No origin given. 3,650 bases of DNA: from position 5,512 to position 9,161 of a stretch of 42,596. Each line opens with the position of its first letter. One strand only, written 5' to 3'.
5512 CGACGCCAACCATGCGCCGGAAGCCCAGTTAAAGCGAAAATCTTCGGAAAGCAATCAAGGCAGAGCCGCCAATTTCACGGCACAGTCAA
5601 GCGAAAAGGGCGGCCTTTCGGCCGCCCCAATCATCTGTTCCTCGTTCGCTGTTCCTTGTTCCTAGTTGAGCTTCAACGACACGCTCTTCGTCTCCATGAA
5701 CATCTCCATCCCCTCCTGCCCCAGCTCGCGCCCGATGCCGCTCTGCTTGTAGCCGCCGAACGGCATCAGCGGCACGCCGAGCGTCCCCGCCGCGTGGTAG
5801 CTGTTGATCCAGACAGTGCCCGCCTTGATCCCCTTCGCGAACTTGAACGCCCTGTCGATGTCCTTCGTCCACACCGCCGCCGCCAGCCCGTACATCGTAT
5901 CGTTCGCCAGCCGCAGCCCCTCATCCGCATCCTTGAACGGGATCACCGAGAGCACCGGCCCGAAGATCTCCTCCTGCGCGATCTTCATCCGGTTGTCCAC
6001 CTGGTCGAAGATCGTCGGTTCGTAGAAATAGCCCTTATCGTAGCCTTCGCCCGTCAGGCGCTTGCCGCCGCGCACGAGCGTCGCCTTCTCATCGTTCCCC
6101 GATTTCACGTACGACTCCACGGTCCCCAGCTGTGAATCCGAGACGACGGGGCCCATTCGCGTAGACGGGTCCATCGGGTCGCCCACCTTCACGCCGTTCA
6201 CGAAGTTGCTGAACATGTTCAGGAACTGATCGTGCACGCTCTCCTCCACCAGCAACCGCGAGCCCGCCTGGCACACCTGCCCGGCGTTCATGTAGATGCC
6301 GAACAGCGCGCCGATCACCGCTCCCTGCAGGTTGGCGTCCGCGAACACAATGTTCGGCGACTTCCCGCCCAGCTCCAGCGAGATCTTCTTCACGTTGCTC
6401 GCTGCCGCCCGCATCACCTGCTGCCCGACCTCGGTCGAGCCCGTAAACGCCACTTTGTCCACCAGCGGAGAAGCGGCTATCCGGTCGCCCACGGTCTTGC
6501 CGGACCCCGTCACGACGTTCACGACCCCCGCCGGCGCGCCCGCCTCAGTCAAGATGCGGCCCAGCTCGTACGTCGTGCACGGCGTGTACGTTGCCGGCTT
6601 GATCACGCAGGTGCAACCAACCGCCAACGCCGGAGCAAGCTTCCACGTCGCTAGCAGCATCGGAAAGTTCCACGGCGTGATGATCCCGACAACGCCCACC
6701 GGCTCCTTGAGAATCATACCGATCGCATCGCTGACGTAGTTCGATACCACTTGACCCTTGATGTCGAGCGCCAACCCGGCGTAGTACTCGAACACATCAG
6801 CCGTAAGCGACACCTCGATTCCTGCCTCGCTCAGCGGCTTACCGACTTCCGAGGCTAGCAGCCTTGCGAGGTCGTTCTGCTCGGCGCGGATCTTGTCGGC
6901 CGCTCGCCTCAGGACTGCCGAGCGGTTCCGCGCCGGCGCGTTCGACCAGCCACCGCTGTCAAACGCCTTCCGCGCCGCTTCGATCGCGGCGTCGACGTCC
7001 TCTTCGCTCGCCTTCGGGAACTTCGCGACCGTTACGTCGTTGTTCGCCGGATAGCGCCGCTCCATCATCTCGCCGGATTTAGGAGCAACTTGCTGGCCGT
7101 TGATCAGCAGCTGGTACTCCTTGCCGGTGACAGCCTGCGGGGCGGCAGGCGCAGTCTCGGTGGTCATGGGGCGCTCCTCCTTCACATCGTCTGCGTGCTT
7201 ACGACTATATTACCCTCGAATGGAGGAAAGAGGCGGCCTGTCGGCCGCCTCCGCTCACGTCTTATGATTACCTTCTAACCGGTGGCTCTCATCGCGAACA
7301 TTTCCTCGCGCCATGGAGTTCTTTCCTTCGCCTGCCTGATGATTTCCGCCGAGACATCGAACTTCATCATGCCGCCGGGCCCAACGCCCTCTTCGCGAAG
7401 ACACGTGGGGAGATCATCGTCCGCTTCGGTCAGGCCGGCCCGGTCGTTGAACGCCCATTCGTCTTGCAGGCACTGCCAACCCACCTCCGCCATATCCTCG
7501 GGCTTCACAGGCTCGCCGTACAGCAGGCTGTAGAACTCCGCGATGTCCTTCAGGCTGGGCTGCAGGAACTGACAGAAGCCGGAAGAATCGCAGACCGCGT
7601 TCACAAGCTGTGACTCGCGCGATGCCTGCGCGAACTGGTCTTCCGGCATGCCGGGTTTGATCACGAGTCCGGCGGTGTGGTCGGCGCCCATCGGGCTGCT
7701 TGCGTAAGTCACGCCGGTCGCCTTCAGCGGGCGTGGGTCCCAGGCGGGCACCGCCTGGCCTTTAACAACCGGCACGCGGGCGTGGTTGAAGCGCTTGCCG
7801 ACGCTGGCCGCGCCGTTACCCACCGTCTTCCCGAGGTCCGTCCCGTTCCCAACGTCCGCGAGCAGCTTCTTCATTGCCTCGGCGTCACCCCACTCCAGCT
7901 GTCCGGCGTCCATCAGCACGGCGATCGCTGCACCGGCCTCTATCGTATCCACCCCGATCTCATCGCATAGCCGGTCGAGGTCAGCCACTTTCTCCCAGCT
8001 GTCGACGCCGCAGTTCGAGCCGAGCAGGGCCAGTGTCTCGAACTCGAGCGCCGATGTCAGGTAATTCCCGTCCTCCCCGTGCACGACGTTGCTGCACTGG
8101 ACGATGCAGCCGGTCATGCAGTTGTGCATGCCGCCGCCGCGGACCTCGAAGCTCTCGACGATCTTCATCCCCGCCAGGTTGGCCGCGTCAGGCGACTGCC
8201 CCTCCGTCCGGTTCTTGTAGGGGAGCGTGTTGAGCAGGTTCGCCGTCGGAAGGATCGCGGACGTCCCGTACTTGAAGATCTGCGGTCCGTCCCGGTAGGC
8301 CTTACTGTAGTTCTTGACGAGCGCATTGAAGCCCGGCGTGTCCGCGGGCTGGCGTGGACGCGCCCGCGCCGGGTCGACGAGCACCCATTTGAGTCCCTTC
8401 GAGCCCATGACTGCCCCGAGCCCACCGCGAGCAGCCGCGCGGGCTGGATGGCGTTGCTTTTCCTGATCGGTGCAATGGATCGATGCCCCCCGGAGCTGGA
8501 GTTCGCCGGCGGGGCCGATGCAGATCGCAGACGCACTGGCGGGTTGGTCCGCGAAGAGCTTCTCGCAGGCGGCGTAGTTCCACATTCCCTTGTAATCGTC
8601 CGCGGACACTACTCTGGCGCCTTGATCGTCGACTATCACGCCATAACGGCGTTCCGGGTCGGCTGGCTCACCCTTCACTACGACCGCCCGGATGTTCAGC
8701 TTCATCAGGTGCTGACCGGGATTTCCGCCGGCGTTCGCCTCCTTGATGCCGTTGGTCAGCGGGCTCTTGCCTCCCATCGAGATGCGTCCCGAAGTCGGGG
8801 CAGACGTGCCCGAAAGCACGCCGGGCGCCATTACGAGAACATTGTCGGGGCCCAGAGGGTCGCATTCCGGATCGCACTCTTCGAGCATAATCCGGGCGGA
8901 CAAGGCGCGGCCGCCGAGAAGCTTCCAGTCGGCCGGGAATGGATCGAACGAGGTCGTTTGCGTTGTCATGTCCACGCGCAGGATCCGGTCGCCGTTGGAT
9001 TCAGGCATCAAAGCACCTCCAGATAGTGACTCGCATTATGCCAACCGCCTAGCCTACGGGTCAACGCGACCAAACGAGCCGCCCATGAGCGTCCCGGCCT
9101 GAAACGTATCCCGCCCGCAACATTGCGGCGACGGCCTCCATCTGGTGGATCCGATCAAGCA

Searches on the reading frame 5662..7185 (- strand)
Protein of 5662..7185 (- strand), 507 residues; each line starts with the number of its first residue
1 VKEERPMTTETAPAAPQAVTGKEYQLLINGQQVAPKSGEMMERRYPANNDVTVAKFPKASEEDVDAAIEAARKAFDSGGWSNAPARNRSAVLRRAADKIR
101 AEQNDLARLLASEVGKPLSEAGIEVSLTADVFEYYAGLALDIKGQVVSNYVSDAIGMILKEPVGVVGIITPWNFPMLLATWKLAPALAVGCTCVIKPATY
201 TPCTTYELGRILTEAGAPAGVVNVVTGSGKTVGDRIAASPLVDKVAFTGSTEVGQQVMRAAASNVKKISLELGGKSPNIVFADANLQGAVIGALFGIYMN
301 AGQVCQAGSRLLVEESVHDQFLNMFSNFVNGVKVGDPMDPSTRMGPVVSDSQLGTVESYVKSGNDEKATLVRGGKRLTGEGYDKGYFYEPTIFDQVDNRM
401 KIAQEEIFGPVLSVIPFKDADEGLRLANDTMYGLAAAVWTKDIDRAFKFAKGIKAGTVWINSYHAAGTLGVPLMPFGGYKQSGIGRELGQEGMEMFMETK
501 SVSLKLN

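Call 51: search_protein_families(library=pfam, proteins=[window:5662-7185:-], max_evalue=0.00001)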
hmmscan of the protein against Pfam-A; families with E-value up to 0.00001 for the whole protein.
window:5662-7185:- (507 aa): 1 family
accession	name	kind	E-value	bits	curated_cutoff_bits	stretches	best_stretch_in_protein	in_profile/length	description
PF00171.27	Aldedh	-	4.9e-178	592.9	23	1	36-502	5-461/461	Aldehyde dehydrogenase family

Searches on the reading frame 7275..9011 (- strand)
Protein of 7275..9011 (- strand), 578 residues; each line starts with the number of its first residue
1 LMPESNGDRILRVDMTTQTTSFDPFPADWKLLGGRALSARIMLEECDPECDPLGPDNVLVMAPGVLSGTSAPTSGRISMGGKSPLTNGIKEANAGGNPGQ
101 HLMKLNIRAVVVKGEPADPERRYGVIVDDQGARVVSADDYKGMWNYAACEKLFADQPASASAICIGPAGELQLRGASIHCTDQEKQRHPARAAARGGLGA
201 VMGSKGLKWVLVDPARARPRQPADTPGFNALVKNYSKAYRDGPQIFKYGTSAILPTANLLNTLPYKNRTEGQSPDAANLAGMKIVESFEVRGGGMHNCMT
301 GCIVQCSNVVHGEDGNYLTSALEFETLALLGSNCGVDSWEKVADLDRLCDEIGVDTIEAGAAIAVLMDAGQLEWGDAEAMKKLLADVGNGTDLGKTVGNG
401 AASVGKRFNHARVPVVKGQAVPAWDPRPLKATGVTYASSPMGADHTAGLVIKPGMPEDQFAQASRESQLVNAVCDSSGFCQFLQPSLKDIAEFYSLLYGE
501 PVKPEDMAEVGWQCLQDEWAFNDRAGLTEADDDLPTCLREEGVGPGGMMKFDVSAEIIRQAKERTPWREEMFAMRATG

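Call 51: search_protein_families(library=pfam, proteins=[window:7275-9011:-], max_evalue=0.00001)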
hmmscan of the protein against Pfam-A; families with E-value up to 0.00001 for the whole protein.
window:7275-9011:- (578 aa): 2 families
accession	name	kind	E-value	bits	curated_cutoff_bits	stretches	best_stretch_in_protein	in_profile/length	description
PF01314.23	AFOR_C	-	1.9e-62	212.1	27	1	232-543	3-344/385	Aldehyde ferredoxin oxidoreductase, domains 2 & 3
PF02730.20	AFOR_N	-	1.2e-56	192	29.8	1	9-213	2-197/199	Aldehyde ferredoxin oxidoreductase, N-terminal domain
